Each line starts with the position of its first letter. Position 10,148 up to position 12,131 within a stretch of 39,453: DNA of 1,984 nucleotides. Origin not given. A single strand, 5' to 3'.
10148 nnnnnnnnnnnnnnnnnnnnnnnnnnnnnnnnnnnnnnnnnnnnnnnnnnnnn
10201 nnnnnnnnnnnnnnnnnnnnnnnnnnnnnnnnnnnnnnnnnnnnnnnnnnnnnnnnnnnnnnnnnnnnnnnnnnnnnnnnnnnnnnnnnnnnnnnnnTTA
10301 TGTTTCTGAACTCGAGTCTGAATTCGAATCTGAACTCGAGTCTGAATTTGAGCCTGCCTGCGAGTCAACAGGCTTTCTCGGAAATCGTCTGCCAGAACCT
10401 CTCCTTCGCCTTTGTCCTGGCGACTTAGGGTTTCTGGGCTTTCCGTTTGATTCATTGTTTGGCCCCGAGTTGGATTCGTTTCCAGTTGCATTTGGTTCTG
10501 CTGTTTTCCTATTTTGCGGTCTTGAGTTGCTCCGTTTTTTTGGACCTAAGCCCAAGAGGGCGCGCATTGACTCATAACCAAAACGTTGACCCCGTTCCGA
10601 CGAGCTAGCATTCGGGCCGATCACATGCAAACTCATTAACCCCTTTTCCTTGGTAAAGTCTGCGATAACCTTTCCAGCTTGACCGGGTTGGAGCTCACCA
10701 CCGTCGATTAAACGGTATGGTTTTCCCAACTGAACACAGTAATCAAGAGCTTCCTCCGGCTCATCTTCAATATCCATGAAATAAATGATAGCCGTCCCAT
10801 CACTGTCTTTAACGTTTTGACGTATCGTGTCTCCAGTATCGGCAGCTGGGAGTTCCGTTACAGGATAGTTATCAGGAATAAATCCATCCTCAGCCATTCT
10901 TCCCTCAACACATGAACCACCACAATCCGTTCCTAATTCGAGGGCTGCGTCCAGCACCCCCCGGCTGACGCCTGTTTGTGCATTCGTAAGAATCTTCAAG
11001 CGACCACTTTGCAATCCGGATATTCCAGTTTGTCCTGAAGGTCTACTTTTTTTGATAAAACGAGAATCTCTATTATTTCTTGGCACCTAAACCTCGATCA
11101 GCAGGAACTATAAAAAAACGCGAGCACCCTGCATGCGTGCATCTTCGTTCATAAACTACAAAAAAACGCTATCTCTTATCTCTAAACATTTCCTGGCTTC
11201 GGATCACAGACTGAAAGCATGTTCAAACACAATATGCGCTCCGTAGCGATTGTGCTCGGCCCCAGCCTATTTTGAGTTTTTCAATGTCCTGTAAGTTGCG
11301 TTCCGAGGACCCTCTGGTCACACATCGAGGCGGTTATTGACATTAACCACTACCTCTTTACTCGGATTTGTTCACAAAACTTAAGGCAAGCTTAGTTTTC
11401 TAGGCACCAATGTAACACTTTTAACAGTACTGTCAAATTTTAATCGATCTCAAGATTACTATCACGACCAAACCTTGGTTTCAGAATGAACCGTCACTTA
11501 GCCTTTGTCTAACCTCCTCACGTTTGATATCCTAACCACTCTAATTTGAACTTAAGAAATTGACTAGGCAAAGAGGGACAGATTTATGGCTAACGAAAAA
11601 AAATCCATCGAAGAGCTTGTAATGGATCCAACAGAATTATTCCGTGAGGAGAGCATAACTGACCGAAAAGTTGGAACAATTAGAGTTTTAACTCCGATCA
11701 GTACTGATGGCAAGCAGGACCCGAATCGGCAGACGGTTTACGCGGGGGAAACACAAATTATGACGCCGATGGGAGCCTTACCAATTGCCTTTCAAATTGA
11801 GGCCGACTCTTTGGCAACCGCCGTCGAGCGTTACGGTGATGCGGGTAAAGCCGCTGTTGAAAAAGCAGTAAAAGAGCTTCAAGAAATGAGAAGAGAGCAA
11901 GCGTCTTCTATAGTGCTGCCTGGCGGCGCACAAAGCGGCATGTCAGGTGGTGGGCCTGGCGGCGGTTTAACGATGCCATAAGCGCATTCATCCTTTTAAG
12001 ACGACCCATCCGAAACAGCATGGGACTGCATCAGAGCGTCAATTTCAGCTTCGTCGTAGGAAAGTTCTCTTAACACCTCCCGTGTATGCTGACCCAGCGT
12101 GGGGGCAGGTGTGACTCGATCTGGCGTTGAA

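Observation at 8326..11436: Compact SLOG(cpYpsA) - MazG - RlmJ-type methyltransferase - PD-(D/E)XK nuclease operon: candidate nucleotide-centric modification/conflict module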

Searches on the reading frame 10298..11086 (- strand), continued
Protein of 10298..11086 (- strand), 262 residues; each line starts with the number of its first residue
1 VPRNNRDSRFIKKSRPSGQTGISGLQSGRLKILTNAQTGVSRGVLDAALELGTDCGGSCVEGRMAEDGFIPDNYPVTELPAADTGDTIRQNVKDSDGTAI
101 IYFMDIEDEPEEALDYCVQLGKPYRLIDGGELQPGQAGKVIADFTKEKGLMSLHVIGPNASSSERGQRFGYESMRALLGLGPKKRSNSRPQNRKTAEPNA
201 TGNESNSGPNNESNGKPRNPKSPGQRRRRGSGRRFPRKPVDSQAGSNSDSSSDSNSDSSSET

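Call 32: find_related_loci(query=A2, collection=genome_contigs, flank=10000)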
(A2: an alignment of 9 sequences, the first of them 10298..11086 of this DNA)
Query A2 (262 aa) in genome_contigs; peptide patterns used: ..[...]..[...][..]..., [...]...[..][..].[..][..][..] (x = any residue, [..] = any of these).
292 stretches matched a pattern; 236 encode a relative of the query (tblastn E <= 1e-3); the best 80 are kept; 80 distinct loci.
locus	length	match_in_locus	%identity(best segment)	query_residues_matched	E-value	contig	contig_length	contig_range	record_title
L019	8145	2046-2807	93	1-254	2e-146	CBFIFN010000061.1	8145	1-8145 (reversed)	MAG: uncultured Burkholderiales bacterium isolate Co_bin_170_indper genome assembly, contig: Co_bin_170_indper_c61, whol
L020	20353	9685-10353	70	1-219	8e-105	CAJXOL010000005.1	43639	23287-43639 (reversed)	MAG TPA_asm: uncultured proteobacterium isolate SRR3933384_bin.12_MetaBAT_v2.12.1_MAG genome assembly, contig: NODE_104_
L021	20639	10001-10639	73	3-215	4e-102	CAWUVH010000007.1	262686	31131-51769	MAG: uncultured Burkholderiales bacterium isolate HER22_SLD_50_bin_17_1 genome assembly, contig: HER22_SLD_50_bin_17-rea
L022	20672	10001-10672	71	1-223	3e-102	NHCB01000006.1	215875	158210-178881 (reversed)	MAG: Betaproteobacteria bacterium TMED22 109635, whole genome shotgun sequence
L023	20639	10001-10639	72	3-215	1e-101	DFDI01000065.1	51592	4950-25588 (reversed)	MAG TPA_asm: Betaproteobacteria bacterium UBA3031 UBA3031_contig_7686, whole genome shotgun sequence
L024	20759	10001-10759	59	1-251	6e-85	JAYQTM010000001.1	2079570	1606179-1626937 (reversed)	MAG: Candidatus Eutrophovita brisbanensis isolate SD3109_NP_metabat_bins_2.tsv.372 contig_11104_pilon, whole genome shot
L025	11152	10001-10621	51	27-228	5e-59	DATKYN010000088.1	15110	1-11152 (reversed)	MAG TPA_asm: Burkholderiales bacterium isolate SMAG_U14220 k141_1404777, whole genome shotgun sequence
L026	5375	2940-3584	49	29-235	1e-58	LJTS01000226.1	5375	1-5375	MAG: Betaproteobacteria bacterium SG8_40 WOR_8-12_26622, whole genome shotgun sequence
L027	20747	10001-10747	40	24-259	2e-50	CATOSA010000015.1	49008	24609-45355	MAG: uncultured Burkholderiales bacterium isolate 35ab09db-a72b-43d9-8f64-0f05210ab128 genome assembly, contig: contig_1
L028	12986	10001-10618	46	15-225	5e-50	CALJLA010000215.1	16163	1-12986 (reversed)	MAG TPA_asm: uncultured proteobacterium isolate SRR7515930_bin.63_CONCOCT_v1.1_MAG genome assembly, contig: ERZ869936.15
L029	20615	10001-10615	45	5-208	5e-50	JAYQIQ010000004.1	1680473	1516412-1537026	MAG: Candidatus Eutrophomonas brisbanensis isolate SD4487_NP_metabat_bins_2.tsv.720 contig_34940_pilon, whole genome sho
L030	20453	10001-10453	48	28-178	1e-38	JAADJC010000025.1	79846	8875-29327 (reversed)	MAG: Acidobacteriota bacterium isolate M_MetaBat.94 contig-127_1283, whole genome shotgun sequence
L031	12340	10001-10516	43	29-198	8e-38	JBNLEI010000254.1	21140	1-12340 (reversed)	MAG: Methylococcaceae bacterium isolate C1C2.bin.3.orig k141_1779689, whole genome shotgun sequence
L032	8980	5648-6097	47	30-179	7e-37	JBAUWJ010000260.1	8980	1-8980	MAG: Arenicellales bacterium isolate MFD09702_ilm_asm_bin17 k127_215865, whole genome shotgun sequence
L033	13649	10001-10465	43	16-180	2e-36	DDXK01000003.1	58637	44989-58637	MAG TPA_asm: Desulfobulbaceae bacterium UBA2262 UBA2262_contig_16875, whole genome shotgun sequence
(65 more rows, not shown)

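Call 36: search_solved_structures(query=window:10298-11086:-, max_evalue=0.01)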
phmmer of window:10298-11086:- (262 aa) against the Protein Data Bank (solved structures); distinct sequences matched with E-value up to 0.01: 1.
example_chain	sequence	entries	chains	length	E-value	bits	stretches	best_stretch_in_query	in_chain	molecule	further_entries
3imk_A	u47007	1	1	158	7.2e-14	55.4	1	30-162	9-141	Putative molybdenum carrier protein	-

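Call 50: search_protein_families(library=pfam, proteins=[L026:3658-5364:-], max_evalue=0.01)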
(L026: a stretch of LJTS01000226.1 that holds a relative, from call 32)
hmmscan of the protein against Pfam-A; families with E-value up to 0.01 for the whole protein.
L026:3658-5364:- (568 aa): 2 families
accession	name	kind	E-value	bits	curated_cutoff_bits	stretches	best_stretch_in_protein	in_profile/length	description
PF01103.29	Omp85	-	2.8e-06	27.5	24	1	190-566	1-323/325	Omp85 superfamily domain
PF07244.20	POTRA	-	0.0076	17.4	21.3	0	104-158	13-73/79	Surface antigen variable number repeat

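Call 79: search_protein_families(library=phrogs, proteins=[window:10298-11086:-], max_evalue=0.001)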
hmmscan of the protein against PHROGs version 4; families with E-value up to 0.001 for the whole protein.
window:10298-11086:- (262 aa): 0 families

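Call 84: predict_structure(alignment_id=A1)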
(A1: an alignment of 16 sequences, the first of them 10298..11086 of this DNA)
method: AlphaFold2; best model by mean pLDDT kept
length: 262 residues; sequences in the alignment: 16
mean_pLDDT: 75.3   pTM: 0.60
mean pLDDT of the five models: 75.3, 75.2, 75.2, 75.1, 72.9
residues with pLDDT >= 90: 137; 70-90: 10; 50-70: 64; < 50: 51
segments of 3 or more residues with pLDDT < 50: 1-4, 14-16, 18-27, 186-189, 197-208, 210-212, 214-216, 225-227, 245-247
pLDDT, mean of each block of 10 residues (from residue 1): 50 48 53 94 95 94 89 95 94 98 92 97 97 96 96 90 82 90 51 50 45 50 52 57 49 58 53
secondary structure, 60 per line:
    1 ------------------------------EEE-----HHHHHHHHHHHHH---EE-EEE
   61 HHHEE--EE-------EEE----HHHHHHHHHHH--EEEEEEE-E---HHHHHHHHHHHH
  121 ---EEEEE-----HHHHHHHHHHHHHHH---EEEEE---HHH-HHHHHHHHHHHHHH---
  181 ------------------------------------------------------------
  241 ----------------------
elements in order: E31-33 H39-51 E58-60 E77-79 H84-94 E97-103 H109-120 E124-128 H134-148 E152-156 H164-177

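Call 87: fold_search(model_id=the predicted structure, library=pdb)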
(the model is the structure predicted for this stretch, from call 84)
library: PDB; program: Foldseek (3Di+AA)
matches with E <= 10: 1514; with E <= 0.001: 1
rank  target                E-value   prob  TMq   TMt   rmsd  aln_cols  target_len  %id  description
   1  3imk                  2.0e-14  1.00  0.55  0.89   1.6       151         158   28  Crystal structure of Putative molybdenum carrier protein (YP_461806.1) from SYNTROPHUS ACIDITROPHICUS SB at 1.45 A resol (released 2009-08-25)
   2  4rkq_B                1.1e-03  0.93  0.24  0.24  12.8       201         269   12  Crystal structure of LacI family transcriptional regulator from Arthrobacter sp. FB24, target EFI-560007 (released 2014-11-12)
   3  3hs3_A                2.0e-03  0.66  0.19  0.19  15.6       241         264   11  Crystal structure of periplasmic binding ribose operon repressor protein from Lactobacillus acidophilus (released 2009-06-23)
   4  5l3r_C                3.6e-03  0.99  0.30  0.30   7.0       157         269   11  Structure of the GTPase heterodimer of chloroplast SRP54 and FtsY from Arabidopsis thaliana (released 2016-06-08)
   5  9e9d_A                4.1e-03  0.90  0.27  0.09  12.8       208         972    8  Structure of full length AMPA receptor GluA2 and auxiliary subunit TARP gamma-2 in complex with anti-miR 17 oligonucle (released 2026-02-11)
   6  5l3r_A                5.6e-03  0.99  0.30  0.30   7.0       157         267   11  Structure of the GTPase heterodimer of chloroplast SRP54 and FtsY from Arabidopsis thaliana (released 2016-06-08)
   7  3m1a_D                1.0e-02  0.44  0.21  0.21   9.6       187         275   15  The Crystal Structure of a Short-chain Dehydrogenase from Streptomyces avermitilis to 2A (released 2010-03-23)
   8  5gaf_i                1.1e-02  0.94  0.25  0.17   7.8       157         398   12  RNC in complex with SRP (released 2016-02-03)
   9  2r2g_A                1.1e-02  0.85  0.25  0.22   7.9       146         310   14  Structure of Eugenol Synthase from Ocimum basilicum complexed with EMDF (released 2008-01-15)
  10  5gad_i                1.1e-02  0.96  0.27  0.17   8.4       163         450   10  RNC-SRP-SR complex early state (released 2016-01-27)
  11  4c7o_C                1.2e-02  0.96  0.28  0.25   7.5       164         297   10  The structural basis of FtsY recruitment and GTPase activation by SRP RNA (released 2013-11-20)
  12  3n6v_E                1.2e-02  0.77  0.27  0.20  15.0       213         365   12  Structure of the GluA2 NTD-dimer interface mutant, T78A (released 2011-03-09)
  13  3m1a_G                1.3e-02  0.41  0.22  0.22   9.0       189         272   14  The Crystal Structure of a Short-chain Dehydrogenase from Streptomyces avermitilis to 2A (released 2010-03-23)
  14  3szu_B                1.4e-02  0.75  0.27  0.23  17.1       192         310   13  IspH:HMBPP complex structure of E126Q mutant (released 2011-11-30)
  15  6cy1_B                1.6e-02  0.87  0.28  0.24   9.5       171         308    8  Crystal structure of Signal recognition particle receptor FtsY from Elizabethkingia anophelis (released 2018-05-02)
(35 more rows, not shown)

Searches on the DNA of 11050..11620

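Call 60: search_rna_families(source=window, start=11050, end=11620, threshold=evalue, max_evalue=10)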
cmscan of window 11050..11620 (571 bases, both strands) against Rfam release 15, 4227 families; matches with E-value up to 10: 0.
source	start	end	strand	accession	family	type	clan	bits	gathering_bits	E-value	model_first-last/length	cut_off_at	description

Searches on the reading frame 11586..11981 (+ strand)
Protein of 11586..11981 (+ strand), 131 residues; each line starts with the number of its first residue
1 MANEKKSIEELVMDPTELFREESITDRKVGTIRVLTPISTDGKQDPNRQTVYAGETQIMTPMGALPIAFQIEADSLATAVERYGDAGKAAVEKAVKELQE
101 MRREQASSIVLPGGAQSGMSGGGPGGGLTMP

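Call 50: search_protein_families(library=pfam, proteins=[window:11586-11981:+], max_evalue=0.01)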
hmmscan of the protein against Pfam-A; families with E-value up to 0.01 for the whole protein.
window:11586-11981:+ (131 aa): 0 families

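Call 79: search_protein_families(library=phrogs, proteins=[window:11586-11981:+], max_evalue=0.001)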
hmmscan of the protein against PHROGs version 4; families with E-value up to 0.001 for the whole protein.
window:11586-11981:+ (131 aa): 0 families

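Call 95: search_solved_structures(query=window:11586-11981:+, max_evalue=1)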
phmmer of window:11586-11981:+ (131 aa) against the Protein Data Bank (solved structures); distinct sequences matched with E-value up to 1: 2.
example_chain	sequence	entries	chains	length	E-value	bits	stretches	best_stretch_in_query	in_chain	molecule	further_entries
5z8q_A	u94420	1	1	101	0.05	17.3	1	84-126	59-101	Heat shock protein SSA1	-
1ub7_A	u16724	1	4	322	0.74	13.5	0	51-97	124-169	3-oxoacyl-[acyl-carrier protein] synthase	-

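Call 96: search_protein_families(library=ncbifam, proteins=[window:11586-11981:+], max_evalue=1)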
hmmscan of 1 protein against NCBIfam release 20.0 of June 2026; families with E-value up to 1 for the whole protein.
window:11586-11981:+ (131 aa): 0 families
